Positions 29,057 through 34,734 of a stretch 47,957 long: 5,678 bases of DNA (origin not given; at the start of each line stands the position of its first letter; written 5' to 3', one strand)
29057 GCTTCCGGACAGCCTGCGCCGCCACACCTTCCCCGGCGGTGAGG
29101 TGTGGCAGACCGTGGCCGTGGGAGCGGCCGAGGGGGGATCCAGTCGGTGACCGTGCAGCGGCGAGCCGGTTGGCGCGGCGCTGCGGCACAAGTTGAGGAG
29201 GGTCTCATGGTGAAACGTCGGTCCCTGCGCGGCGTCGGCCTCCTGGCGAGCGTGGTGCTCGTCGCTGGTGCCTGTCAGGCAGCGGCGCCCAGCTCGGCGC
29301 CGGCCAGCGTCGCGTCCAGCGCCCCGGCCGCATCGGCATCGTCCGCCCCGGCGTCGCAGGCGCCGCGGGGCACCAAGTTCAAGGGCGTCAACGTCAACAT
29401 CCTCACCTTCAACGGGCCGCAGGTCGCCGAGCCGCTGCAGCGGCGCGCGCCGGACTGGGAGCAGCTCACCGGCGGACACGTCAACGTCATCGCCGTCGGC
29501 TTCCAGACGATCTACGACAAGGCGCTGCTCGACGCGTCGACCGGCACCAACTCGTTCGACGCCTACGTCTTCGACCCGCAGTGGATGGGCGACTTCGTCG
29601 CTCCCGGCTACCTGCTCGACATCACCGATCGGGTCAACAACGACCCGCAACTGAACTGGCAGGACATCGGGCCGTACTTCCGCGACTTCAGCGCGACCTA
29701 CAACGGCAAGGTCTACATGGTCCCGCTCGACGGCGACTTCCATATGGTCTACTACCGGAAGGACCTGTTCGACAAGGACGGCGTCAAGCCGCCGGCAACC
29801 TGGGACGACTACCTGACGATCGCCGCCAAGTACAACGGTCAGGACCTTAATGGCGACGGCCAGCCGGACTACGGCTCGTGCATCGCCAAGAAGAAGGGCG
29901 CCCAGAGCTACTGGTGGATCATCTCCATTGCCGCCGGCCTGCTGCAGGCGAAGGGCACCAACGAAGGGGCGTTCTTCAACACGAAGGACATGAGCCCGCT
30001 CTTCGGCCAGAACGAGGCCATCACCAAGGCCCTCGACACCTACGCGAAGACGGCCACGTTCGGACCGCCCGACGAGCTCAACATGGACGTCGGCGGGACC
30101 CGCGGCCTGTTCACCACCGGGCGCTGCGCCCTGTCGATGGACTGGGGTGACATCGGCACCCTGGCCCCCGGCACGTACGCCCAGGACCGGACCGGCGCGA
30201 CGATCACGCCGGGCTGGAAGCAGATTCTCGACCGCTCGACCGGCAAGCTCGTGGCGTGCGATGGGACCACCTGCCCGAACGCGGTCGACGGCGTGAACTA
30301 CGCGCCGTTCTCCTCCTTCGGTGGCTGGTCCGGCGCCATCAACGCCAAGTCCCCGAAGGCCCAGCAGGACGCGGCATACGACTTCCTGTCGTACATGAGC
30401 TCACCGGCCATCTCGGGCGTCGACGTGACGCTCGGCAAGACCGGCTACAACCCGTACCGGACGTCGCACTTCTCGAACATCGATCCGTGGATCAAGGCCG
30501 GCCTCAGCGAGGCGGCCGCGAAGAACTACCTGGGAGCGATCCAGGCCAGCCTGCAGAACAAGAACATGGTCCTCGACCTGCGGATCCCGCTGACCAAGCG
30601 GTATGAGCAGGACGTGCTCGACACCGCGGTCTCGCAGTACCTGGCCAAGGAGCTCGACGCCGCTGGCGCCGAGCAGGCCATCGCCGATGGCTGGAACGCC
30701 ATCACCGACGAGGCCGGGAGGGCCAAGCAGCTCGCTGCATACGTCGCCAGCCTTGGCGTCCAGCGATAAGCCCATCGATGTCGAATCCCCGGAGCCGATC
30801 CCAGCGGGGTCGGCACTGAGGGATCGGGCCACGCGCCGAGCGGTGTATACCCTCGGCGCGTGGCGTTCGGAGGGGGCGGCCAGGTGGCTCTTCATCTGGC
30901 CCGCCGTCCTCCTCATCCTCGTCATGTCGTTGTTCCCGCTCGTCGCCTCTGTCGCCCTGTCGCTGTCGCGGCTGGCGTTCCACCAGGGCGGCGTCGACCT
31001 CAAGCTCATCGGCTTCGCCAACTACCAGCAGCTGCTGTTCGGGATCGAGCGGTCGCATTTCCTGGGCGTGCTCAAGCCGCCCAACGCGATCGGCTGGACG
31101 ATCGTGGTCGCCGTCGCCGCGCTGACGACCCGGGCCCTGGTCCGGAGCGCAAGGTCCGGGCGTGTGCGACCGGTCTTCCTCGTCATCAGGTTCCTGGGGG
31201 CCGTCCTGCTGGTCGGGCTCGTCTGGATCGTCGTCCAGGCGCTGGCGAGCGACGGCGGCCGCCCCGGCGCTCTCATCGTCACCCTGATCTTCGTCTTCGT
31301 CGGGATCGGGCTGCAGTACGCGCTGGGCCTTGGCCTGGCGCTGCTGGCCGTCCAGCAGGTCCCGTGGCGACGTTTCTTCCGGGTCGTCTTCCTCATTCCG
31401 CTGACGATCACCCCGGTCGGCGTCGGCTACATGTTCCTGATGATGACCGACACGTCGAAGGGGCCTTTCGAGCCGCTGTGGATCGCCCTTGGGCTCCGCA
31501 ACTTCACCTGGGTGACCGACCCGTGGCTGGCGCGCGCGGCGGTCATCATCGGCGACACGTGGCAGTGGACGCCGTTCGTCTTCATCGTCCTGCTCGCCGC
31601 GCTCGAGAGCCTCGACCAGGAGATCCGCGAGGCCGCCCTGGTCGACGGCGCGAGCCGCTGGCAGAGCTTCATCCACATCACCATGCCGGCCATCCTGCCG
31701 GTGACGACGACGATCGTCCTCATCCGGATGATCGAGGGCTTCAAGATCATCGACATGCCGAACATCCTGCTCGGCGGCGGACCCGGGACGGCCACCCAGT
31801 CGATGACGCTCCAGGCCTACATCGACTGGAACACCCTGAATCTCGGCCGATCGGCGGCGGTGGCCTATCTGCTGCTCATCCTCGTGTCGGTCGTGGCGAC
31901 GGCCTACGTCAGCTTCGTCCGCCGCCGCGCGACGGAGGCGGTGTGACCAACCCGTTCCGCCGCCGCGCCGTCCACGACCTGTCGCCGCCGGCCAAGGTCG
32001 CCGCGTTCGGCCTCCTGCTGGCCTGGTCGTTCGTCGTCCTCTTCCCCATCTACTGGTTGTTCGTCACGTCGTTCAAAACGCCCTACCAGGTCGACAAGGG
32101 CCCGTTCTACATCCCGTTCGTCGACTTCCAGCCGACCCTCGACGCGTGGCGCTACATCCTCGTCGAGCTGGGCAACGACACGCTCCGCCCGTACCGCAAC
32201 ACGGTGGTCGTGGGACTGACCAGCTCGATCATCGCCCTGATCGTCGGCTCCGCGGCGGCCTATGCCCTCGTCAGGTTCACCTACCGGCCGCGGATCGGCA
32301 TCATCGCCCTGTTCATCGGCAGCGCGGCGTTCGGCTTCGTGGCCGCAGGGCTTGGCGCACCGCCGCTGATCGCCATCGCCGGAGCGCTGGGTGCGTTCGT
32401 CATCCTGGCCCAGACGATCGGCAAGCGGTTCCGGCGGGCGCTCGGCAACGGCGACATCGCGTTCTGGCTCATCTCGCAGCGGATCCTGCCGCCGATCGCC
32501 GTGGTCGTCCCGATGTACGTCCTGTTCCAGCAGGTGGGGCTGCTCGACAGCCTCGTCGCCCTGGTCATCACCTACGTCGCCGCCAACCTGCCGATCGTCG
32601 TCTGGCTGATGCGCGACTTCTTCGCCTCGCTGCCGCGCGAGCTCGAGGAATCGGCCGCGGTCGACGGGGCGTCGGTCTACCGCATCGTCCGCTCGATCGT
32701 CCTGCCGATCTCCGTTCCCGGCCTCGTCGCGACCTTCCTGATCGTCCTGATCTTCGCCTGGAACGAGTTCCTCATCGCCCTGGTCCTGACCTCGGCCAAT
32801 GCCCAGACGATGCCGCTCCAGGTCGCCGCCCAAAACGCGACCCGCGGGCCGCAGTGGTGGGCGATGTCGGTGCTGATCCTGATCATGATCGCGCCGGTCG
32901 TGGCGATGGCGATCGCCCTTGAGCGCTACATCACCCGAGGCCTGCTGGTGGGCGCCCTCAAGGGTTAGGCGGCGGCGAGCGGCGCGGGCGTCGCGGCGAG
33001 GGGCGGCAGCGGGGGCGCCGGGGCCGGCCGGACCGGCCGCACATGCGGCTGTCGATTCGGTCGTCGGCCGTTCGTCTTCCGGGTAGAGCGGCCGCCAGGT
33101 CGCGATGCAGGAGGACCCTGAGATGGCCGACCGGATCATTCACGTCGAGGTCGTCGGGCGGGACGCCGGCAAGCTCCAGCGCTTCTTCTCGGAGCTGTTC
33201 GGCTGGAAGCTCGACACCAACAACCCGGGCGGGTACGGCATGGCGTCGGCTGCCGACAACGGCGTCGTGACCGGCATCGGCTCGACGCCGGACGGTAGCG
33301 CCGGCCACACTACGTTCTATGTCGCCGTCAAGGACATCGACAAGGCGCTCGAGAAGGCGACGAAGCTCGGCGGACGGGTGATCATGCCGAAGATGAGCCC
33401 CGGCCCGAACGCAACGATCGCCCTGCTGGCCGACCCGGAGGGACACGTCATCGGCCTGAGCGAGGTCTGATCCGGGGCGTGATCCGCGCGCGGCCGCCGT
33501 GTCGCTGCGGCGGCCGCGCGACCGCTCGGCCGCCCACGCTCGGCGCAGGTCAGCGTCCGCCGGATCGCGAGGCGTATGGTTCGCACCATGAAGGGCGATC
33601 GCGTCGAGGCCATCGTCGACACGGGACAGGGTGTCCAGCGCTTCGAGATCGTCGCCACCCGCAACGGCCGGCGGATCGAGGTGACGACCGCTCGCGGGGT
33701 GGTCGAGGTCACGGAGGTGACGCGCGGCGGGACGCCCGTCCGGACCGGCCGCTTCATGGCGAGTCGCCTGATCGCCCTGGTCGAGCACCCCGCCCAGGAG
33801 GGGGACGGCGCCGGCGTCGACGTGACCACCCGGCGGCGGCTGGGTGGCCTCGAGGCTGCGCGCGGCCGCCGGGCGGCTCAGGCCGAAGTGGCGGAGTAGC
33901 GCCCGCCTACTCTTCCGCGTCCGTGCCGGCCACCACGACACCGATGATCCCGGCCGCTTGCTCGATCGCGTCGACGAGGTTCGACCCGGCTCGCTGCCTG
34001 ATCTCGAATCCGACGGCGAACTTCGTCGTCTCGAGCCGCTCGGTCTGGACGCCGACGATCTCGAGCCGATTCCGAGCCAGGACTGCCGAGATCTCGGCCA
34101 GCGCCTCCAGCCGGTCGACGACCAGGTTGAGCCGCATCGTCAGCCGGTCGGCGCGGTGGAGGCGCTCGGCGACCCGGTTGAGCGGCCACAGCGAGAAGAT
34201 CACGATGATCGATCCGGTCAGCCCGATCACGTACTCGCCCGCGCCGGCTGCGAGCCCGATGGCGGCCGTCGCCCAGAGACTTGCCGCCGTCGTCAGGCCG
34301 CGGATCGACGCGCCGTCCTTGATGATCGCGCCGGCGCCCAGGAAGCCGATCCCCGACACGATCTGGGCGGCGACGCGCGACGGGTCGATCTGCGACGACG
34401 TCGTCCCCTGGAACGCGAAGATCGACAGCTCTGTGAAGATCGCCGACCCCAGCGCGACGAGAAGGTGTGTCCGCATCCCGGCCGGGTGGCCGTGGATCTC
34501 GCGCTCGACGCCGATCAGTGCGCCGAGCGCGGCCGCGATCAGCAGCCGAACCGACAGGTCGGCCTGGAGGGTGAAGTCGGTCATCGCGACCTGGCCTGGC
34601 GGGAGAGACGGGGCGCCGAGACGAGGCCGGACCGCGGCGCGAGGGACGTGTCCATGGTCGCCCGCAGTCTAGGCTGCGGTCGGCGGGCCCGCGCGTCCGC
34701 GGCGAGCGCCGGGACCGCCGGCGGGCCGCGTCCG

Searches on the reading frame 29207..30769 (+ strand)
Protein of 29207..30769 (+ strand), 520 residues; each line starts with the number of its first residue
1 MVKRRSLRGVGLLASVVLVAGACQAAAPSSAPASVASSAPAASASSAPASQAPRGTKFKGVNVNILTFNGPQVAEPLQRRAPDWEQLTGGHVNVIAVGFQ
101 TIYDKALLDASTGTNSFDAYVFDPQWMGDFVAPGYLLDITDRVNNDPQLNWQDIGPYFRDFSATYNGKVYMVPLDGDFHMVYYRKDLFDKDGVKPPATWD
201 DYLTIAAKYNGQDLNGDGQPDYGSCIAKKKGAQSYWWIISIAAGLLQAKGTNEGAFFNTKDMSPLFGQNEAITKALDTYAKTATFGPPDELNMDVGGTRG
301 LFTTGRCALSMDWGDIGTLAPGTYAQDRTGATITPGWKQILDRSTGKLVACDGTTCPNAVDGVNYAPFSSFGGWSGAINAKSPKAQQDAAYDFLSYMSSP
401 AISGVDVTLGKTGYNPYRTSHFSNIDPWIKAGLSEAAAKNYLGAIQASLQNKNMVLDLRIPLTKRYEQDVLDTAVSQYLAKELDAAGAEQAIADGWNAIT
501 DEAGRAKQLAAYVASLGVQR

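Call 9: search_protein_families(library=pfam, proteins=[window:29207-30769:+])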
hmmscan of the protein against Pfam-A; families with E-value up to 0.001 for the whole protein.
window:29207-30769:+ (520 aa): 1 family
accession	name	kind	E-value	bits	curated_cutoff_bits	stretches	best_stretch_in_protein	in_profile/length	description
PF01547.30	SBP_bac_1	-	2.5e-29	103.7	26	1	71-401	2-304/307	Bacterial extracellular solute-binding protein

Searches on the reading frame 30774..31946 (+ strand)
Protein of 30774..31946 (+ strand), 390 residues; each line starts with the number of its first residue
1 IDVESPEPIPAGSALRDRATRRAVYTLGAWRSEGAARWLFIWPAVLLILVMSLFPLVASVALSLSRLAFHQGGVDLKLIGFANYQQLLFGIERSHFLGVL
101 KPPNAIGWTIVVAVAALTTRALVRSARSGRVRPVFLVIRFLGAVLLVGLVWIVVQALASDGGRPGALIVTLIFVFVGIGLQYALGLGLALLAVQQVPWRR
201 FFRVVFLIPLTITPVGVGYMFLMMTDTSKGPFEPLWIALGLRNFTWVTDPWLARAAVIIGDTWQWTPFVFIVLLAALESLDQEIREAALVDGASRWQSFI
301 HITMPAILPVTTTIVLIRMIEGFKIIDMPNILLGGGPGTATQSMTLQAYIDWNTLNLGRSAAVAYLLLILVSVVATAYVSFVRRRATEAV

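Call 9: search_protein_families(library=pfam, proteins=[window:30774-31946:+])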
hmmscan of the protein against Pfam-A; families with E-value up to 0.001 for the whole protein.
window:30774-31946:+ (390 aa): 1 family
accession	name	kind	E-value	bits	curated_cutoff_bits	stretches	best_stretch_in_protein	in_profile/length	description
PF00528.27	BPD_transp_1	-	1.4e-18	67.7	26.4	1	184-383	4-179/184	Binding-protein-dependent transport system inner membrane component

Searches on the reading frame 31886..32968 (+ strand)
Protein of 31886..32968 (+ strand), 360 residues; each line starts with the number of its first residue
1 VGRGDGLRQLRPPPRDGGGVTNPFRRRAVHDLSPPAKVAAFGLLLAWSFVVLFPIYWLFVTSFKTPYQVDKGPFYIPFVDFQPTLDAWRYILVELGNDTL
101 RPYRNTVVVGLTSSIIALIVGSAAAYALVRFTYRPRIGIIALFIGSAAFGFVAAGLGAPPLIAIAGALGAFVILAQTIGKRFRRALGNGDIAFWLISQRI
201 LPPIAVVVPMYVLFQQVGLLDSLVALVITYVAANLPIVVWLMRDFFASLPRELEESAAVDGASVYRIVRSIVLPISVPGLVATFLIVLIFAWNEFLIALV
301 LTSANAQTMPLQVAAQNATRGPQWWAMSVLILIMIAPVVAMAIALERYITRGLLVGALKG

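Call 9: search_protein_families(library=pfam, proteins=[window:31886-32968:+])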
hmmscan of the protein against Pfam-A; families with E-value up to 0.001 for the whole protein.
window:31886-32968:+ (360 aa): 1 family
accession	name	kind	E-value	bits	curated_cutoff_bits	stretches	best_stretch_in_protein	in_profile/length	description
PF00528.27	BPD_transp_1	-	2.9e-14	53.7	26.4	1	199-352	28-181/184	Binding-protein-dependent transport system inner membrane component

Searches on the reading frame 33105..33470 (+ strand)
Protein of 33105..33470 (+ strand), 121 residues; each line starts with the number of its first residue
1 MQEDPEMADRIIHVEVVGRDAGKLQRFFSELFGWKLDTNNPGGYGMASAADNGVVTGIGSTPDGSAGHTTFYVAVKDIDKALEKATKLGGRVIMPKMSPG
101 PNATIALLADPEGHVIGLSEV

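Call 9: search_protein_families(library=pfam, proteins=[window:33105-33470:+])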
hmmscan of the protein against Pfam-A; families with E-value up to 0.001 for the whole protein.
window:33105-33470:+ (121 aa): 2 families
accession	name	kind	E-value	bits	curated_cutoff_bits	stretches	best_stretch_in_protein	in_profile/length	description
PF00903.31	Glyoxalase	-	9.7e-10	39.3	20.6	1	10-116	1-119/121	Glyoxalase/Bleomycin resistance protein/Dioxygenase superfamily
PF18029.7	Glyoxalase_6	-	1.5e-09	38.9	23.6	1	19-116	7-103/106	Glyoxalase-like domain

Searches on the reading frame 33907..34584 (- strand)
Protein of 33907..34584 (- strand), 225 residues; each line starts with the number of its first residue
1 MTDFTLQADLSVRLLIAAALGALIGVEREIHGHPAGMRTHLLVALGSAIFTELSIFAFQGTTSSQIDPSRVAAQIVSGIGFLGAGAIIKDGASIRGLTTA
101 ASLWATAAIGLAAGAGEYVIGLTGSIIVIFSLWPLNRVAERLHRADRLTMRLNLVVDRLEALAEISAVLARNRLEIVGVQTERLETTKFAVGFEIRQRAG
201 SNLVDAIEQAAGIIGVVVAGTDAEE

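Call 9: search_protein_families(library=pfam, proteins=[window:33907-34584:-])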
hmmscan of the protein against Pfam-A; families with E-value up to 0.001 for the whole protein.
window:33907-34584:- (225 aa): 1 family
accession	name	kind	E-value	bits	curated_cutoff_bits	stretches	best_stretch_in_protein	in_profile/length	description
PF02308.21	MgtC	-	1.6e-40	138.7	31.4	1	14-139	1-119/121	MgtC family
